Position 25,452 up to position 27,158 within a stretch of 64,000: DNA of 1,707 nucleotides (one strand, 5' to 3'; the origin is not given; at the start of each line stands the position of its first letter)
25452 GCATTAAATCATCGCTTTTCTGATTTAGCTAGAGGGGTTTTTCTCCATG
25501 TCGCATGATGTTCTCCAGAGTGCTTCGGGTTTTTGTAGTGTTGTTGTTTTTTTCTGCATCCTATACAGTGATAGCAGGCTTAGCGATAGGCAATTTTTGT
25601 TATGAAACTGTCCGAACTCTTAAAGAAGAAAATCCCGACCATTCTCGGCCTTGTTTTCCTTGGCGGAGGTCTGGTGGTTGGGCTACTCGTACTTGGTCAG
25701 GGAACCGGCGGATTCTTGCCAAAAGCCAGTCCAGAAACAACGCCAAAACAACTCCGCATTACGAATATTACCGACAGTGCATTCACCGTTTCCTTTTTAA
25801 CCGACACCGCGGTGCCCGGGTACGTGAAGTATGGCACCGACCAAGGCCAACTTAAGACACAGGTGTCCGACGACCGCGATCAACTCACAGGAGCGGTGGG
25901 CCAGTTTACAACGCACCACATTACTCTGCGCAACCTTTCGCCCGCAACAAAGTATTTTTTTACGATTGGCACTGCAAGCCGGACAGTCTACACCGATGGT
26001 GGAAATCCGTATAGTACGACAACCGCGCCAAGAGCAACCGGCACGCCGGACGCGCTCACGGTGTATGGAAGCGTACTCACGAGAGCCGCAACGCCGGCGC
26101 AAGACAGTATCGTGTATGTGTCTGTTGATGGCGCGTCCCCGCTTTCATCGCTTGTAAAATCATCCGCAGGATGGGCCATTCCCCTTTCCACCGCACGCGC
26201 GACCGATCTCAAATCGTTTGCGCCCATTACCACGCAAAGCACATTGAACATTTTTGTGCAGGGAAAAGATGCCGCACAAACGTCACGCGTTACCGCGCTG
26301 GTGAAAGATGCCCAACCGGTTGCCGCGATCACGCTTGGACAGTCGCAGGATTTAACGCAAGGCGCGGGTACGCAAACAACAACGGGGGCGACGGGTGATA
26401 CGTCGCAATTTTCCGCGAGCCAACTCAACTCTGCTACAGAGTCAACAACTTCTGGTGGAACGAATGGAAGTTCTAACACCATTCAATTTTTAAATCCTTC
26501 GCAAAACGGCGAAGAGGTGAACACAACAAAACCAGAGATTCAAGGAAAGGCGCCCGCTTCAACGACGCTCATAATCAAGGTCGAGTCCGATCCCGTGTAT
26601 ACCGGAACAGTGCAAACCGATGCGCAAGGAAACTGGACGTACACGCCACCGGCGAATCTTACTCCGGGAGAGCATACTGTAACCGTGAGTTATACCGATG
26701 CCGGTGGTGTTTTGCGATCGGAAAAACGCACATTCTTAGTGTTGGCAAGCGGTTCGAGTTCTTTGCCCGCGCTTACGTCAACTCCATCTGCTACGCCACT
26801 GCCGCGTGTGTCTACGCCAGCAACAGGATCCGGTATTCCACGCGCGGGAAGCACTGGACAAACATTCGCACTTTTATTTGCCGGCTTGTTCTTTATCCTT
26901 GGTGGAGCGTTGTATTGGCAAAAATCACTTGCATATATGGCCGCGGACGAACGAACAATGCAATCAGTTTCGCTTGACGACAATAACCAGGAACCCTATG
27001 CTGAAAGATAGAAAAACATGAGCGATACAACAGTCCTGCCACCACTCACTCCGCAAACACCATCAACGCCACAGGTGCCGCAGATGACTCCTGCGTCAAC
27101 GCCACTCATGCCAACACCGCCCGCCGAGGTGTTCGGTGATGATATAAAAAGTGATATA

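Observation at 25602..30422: Surface-protein cluster with a shared, non-canonical C-terminal [LI]PxAG-STGQ + TM sorting-signal-like motif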

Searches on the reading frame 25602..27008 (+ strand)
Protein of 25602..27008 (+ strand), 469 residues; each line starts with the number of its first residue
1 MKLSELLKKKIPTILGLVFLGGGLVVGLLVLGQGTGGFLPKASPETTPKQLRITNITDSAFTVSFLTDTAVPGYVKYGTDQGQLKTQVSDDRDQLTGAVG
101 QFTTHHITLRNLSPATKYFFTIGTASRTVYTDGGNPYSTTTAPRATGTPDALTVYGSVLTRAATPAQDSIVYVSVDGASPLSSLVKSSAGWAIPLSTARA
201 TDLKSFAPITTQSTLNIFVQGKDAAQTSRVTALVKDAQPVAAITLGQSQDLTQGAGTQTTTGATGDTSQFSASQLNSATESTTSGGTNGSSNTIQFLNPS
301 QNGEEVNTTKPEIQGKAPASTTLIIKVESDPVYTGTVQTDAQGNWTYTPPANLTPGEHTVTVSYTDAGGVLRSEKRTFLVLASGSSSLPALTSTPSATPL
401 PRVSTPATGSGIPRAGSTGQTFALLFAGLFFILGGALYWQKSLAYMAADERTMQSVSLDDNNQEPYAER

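Call 5: search_protein_families(library=ncbifam, proteins=[window:25602-27008:+], max_evalue=1)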
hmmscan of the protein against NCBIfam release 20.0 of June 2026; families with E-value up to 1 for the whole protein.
window:25602-27008:+ (469 aa): 2 families
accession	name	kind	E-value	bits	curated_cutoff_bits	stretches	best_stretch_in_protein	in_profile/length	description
NF033510.3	Ca_tandemer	repeat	8.6e-09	35.7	50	1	306-369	28-93/96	Ca2+-stabilized repeat-containing adhesin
NF040520.1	Ig_like_BLP2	equivalog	9.7e-09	33.9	750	1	302-388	531-617/730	Ig-like repeat protein Blp2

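Call 6: search_protein_families(library=pfam, proteins=[window:25602-27008:+], max_evalue=1)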
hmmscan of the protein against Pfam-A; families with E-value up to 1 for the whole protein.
window:25602-27008:+ (469 aa): 6 families
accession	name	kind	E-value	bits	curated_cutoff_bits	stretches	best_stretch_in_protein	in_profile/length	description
PF19077.6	Big_13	-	1.1e-10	42.4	27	1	306-375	24-94/102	Bacterial Ig-like domain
PF16656.11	Pur_ac_phosph_N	-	1.6e-10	41.8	30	1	51-127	6-83/93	Purple acid Phosphatase, N-terminal domain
PF00041.27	fn3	-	0.00022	21.8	25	1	47-127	2-71/84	Fibronectin type III domain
PF18957.6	RibLong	-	0.00036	21.7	27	1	301-366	14-80/93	Long Rib domain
PF17892.7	Cadherin_5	-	0.0074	16.5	26.5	1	324-370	42-87/98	Cadherin-like domain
PF13115.11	YtkA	-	0.056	14.5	25.9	1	290-348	20-83/85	YtkA-like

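Call 46: search_protein_representatives(protein=window:25602-27008:+)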
Query: 469 residues. Proteins with E-value up to 0.001 (for the whole library): 3927; up to 1e-10: 2294; up to 1e-30: 783. The best 150 are listed.
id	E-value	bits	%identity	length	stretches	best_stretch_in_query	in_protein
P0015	3.8e-162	556.5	31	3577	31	302-393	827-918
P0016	3.9e-143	493.9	32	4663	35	301-391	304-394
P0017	3.2e-140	484.3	30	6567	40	292-393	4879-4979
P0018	1.8e-132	458.7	55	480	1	1-444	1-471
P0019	2.7e-130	451.6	31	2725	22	299-393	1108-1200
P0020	5.0e-118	411.2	30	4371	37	306-381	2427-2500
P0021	6.6e-118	410.8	30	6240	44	298-397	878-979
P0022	4.6e-117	408.0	30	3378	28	299-394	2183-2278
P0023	1.3e-116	406.4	33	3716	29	304-382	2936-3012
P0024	7.2e-110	384.3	31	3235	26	304-397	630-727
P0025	1.6e-102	360.0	30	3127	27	303-378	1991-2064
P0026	5.0e-102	358.4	35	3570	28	299-392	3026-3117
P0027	1.1e-101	357.3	40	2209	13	304-378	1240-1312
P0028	2.5e-96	339.7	47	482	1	3-440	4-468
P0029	8.0e-91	321.5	46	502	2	6-414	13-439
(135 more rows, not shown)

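Call 56: find_related_loci(query=A7, collection=genome_contigs, flank=10000)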
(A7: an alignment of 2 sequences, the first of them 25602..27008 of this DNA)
Query A7 (469 aa) in genome_contigs; peptide patterns used: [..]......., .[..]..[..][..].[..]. (x = any residue, [..] = any of these).
438 stretches matched a pattern; 6 encode a relative of the query (tblastn E <= 1e-3); 6 distinct loci.
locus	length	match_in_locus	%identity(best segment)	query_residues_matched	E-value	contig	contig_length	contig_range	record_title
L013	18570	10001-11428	56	2-461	3e-164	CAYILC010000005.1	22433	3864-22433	MAG TPA_asm: uncultured Pseudomonadales bacterium isolate ERP119705_co23_558 genome assembly, contig: NODE_2032_length_2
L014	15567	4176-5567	57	1-453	8e-164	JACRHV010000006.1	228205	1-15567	MAG: Candidatus Paceibacterota bacterium isolate NC_groundwater_1786_Pr3_B-0.1um_43_18 SR-2_scaffold_141_1555123, whole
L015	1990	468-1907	50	1-453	1e-149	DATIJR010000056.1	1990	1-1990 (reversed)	MAG TPA_asm: Patescibacteria group bacterium isolate SMAG_U15696 k141_591841, whole genome shotgun sequence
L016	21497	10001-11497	36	6-449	7e-81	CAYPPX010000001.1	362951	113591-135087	MAG TPA_asm: uncultured Pseudomonadales bacterium isolate SRP093185_co1_36 genome assembly, contig: NODE_1_length_362951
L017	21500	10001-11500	39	8-439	8e-79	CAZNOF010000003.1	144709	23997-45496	MAG TPA_asm: uncultured Pseudomonadales bacterium isolate SRP170004_co1_5 genome assembly, contig: NODE_110_length_14470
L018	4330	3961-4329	72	2-124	1e-55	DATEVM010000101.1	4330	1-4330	MAG TPA_asm: Patescibacteria group bacterium isolate SMAG_U8367 k141_2801338, whole genome shotgun sequence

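Call 64: find_related_loci(query=A8, collection=metagenome_contigs, flank=7000)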
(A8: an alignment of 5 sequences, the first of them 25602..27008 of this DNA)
Query A8 (469 aa) in metagenome_contigs; peptide patterns used: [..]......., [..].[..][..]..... (x = any residue, [..] = any of these).
91 stretches matched a pattern; 20 encode a relative of the query (tblastn E <= 1e-3); 20 distinct loci.
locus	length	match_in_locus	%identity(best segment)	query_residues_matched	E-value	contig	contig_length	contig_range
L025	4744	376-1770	56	1-451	1e-164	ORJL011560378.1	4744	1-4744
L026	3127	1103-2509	56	2-440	2e-168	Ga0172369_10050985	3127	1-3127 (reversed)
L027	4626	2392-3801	55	2-450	3e-160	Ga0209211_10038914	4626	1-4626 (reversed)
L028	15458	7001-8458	50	1-458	2e-147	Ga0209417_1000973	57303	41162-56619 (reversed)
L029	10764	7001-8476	40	2-439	1e-94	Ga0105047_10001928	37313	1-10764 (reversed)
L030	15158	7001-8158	41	6-401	8e-74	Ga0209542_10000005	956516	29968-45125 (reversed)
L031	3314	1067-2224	41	6-401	3e-74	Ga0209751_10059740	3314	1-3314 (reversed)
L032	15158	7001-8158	41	6-401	8e-74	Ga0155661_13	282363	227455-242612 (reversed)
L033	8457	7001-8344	35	1-441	2e-69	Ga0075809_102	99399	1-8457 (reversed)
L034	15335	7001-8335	34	6-441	4e-68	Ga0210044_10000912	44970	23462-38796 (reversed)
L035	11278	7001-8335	34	6-441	4e-68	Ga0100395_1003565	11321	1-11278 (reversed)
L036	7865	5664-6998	34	6-441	4e-68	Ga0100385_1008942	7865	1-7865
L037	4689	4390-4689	69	2-101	1e-41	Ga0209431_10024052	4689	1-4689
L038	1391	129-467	49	1-106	4e-28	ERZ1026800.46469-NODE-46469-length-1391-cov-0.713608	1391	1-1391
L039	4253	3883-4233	45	6-122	8e-21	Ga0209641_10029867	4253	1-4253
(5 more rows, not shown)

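Call 78: find_homologous_proteins(query=window:25602-27008:+, max_evalue=1e-20)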
Query window:25602-27008:+ (469 aa): 368 proteins with E <= 1e-20 among 8000 candidates; the best 120 are listed.
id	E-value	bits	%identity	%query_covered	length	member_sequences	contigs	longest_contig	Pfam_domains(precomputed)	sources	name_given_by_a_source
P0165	5.3e-296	999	100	100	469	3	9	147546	PF19077.7,PF16656.12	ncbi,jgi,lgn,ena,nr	ncbi:MAG TPA: hypothetical protein DCX25_01890 [Candidatus Pacebacteria bacterium]|nr:MAG: hypotheti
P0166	1.4e-159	550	59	96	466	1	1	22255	PF19077.7,PF16656.12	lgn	-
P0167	1.3e-156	540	59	97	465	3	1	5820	PF17963.8,PF17892.8,PF19077.7,PF16656.12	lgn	-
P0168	7.1e-154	531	58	95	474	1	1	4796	PF17892.8,PF19077.7,PF16656.12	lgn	-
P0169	3.6e-152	525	56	94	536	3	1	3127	PF17892.8,PF19077.7,PF16656.12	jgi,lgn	-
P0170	1.4e-151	523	58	96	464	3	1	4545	PF17892.8,PF19077.7,PF16656.12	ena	-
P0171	1.8e-149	516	55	97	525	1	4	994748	PF17892.8,PF19077.7,PF16656.12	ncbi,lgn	-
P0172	2.8e-149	516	57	96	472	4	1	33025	PF17892.8,PF19077.7,PF16656.12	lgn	-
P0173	5.8e-148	511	54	100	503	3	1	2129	PF17892.8,PF19077.7,PF16656.12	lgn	-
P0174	2.3e-146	506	54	95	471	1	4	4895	PF19077.7,PF16656.12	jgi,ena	-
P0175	2.8e-146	506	52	99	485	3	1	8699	PF19077.7,PF16656.12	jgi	-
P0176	9.4e-146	504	54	96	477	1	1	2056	PF17892.8,PF19077.7,PF16656.12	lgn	-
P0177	9.7e-146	504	55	96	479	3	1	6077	PF19077.7,PF16656.12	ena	-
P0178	1.3e-143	497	56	94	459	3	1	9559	PF17892.8,PF19077.7,PF16656.12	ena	-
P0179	2.1e-140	487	53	99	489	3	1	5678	PF17892.8,PF19077.7,PF16656.12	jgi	jgi:hypothetical protein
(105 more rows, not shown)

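Call 87: predict_structure(alignment_id=A9)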
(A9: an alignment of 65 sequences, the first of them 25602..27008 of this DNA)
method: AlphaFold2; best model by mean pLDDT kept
length: 469 residues; sequences in the alignment: 65
mean_pLDDT: 84.2   pTM: 0.60
mean pLDDT of the five models: 84.2, 83.2, 83.1, 82.4, 82.2
residues with pLDDT >= 90: 298; 70-90: 65; 50-70: 61; < 50: 45
segments of 3 or more residues with pLDDT < 50: 271-273, 282-291, 390-408, 411-413, 467-469
pLDDT, mean of each block of 10 residues (from residue 1): 57 83 87 53 81 97 96 96 94 86 97 98 87 94 95 97 97 97 97 97 97 97 95 96 96 71 54 58 42 82 91 95 97 97 95 97 95 96 65 45 48 66 94 96 88 69 47
secondary structure, 60 per line:
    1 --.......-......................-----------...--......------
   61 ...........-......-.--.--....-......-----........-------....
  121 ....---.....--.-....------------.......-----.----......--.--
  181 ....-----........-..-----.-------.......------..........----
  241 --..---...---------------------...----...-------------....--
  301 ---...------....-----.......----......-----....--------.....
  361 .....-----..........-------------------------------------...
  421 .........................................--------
elements in order: H3-9 H11-32 E49-54 E61-71 E73-78 E86-89 H91-96 E102-109 E117-124 E128-132 E137-140 E153-159 E170-175 E181-184 E190-194 E214-220 E227-233 E248-250 E279-281 E295-298 E304-306 E313-316 E322-328 E333-338 E344-347 E356-365 E371-380 H418-461

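Call 89: fold_search(model_id=the predicted structure, library=pdb)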
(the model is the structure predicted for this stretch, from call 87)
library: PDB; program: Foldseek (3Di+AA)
matches with E <= 10: 1815; with E <= 0.001: 208
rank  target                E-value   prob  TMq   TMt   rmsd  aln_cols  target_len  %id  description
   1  7mrn_A                4.0e-08  1.00  0.15  0.23  27.5       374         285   10  Mouse CNTN5 APP complex (released 2022-01-05)
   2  4p99_A                7.4e-08  1.00  0.15  0.16  37.1       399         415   13  Ca2+-stabilized adhesin helps an Antarctic bacterium reach out and bind ice (released 2014-06-18)
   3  5e53_B                1.1e-07  1.00  0.14  0.22  29.8       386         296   10  Crystal structure of chicken CNTN1 FN1-FN3 domains (released 2016-08-31)
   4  5n47_D                1.3e-07  1.00  0.16  0.24  30.1       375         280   14  Structure of Anticalin N7E in complex with the three-domain fragment Fn7B8 of human oncofetal fibronectin (released 2018-02-14)
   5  5e55_A                1.3e-07  1.00  0.15  0.23  27.7       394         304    9  Crystal structure of mouse CNTN6 FN1-FN3 domains (released 2016-08-31)
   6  7mrk_D                1.4e-07  1.00  0.16  0.23  29.2       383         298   11  Chicken CNTN4 APP complex (released 2022-01-05)
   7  5e7l                  1.9e-07  1.00  0.16  0.24  29.7       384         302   11  Crystal structure of mouse CNTN2 FN1-FN3 domains (released 2016-08-31)
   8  2yn3_C                2.2e-07  1.00  0.17  0.27  30.3       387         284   12  Structural insight into the giant calcium-binding adhesin SiiE: implications for the adhesion of Salmonella enterica t (released 2013-04-03)
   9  5e55_B                3.2e-07  1.00  0.16  0.23  27.4       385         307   10  Crystal structure of mouse CNTN6 FN1-FN3 domains (released 2016-08-31)
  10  2yn3_A                3.4e-07  1.00  0.16  0.26  29.3       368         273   12  Structural insight into the giant calcium-binding adhesin SiiE: implications for the adhesion of Salmonella enterica t (released 2013-04-03)
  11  7mrq                  3.6e-07  1.00  0.15  0.22  30.8       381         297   12  Chicken CNTN4 FN1-FN3 domains with T751A, V752A, Y781A, E786A mutations (released 2022-01-05)
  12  2yn5_B                4.3e-07  1.00  0.17  0.26  30.0       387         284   12  Structural insight into the giant calcium-binding adhesin SiiE: implications for the adhesion of Salmonella enterica t (released 2013-04-03)
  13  7q61_A                4.3e-07  1.00  0.15  0.07  24.6       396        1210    9  Structure of TEV conjugated A2ML1 (A2ML1-TC) (released 2022-04-20)
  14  5utk_A                4.8e-07  1.00  0.14  0.22  32.1       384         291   11  Crystal structure of the membrane proximal three fibronectin type III (FNIII) domains of Tie2 (Tie2[FNIIIa-c]) (released 2017-04-12)
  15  6mfa                  5.0e-07  1.00  0.14  0.17  26.9       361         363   12  Fragment of human fibronectin containing the 4th-7th type III domains (released 2019-09-18)
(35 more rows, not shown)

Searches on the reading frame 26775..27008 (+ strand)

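Call 7: search_protein_families(library=ncbifam, proteins=[window:26775-27008:+], max_evalue=10)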
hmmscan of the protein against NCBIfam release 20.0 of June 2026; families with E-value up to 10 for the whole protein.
seq(78 aa): 0 families

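Call 8: search_protein_families(library=pfam, proteins=[window:26775-27008:+], max_evalue=10)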
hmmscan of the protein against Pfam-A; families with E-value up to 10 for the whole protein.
seq(78 aa): 1 family
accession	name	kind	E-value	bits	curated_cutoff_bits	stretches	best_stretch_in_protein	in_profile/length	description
PF00746.26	Gram_pos_anchor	-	0.95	9.9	20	1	22-47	10-35/43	LPXTG cell wall anchor motif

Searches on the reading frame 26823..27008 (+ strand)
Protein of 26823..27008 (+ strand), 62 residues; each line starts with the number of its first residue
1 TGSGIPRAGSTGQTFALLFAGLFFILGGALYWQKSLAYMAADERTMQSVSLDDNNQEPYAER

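Call 35: find_homologous_proteins(query=A2, max_evalue=10)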
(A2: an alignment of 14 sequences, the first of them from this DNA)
Query A2 (14 sequences): 2196 candidates shared short words with the query, none scored E <= 10.

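Call 50: search_protein_families(library=ncbifam, alignment_id=A4, max_evalue=1)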
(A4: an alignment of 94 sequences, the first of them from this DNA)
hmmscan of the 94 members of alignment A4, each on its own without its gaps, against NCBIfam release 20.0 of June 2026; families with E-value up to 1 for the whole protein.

A. member 1, seq(62 aa): 0 families

B. families by the number of members that match (of 94 scanned): 32 families (the first 25 are shown)
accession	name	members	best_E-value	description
TIGR01167.1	LPXTG_anchor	29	0.00023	LPXTG cell wall anchor domain-containing protein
TIGR00882.1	2A0105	5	0.0062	oligosaccharide MFS transporter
NF053819.1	EF0750_LPXTG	4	0.025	EF2685/EF0750 family sortase-dependent surface protein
NF007578.0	PRK10213.1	2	0.0032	purine ribonucleoside efflux pump NepI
NF058582.1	Microco_LAVTG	2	0.013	LAVTG motif-containing sortase-dependent surface protein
NF007077.0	PRK09528.1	2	0.019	galactoside permease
NF058670.1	sorting_LPXTATN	2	0.024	LPxTATN C-terminal sorting signal domain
TIGR03778.1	VPDSG_CTERM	2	0.076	VPDSG-CTERM sorting domain-containing protein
NF040681.2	GPS-CTERM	1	0.0015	GPS-CTERM domain-containing protein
NF040514.1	CAL67264_fam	1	0.0026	CAL67264 family membrane protein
NF041528.1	strep_LAETG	1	0.023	LAETG motif-containing sortase-dependent surface protein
TIGR01625.1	YidE_YbjL_dupl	1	0.037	AspT/YidE/YbjL antiporter duplication domain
TIGR01937.1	nqrB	1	0.04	NADH:ubiquinone reductase (Na(+)-transporting) subunit B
NF001323.0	PRK00259.1-1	1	0.044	septation protein A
TIGR03052.1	PS_I_psaI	1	0.045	photosystem I reaction center subunit VIII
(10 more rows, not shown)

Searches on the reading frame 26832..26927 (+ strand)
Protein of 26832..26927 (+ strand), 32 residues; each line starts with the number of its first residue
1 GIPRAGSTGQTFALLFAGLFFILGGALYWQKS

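Call 7: search_protein_families(library=ncbifam, proteins=[window:26832-26927:+], max_evalue=10)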
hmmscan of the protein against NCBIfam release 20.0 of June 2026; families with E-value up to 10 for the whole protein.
seq(32 aa): 1 family
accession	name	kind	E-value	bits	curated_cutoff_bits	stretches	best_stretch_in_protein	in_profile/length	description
TIGR01167.1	LPXTG_anchor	domain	0.037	14.7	15.9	1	3-29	3-28/34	LPXTG cell wall anchor domain-containing protein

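Call 8: search_protein_families(library=pfam, proteins=[window:26832-26927:+], max_evalue=10)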
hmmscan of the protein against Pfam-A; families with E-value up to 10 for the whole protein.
seq(32 aa): 1 family
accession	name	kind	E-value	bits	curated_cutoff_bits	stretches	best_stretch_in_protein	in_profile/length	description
PF00746.26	Gram_pos_anchor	-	0.012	16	20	1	3-28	10-35/43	LPXTG cell wall anchor motif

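Call 93: search_protein_families(library=ncbifam, proteins=[window:26832-26927:+], max_evalue=10)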
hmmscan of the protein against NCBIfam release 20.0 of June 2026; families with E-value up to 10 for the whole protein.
seq(32 aa): 1 family
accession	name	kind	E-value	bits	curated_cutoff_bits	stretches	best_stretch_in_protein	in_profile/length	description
TIGR01167.1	LPXTG_anchor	domain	0.037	14.7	15.9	1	3-29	3-28/34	LPXTG cell wall anchor domain-containing protein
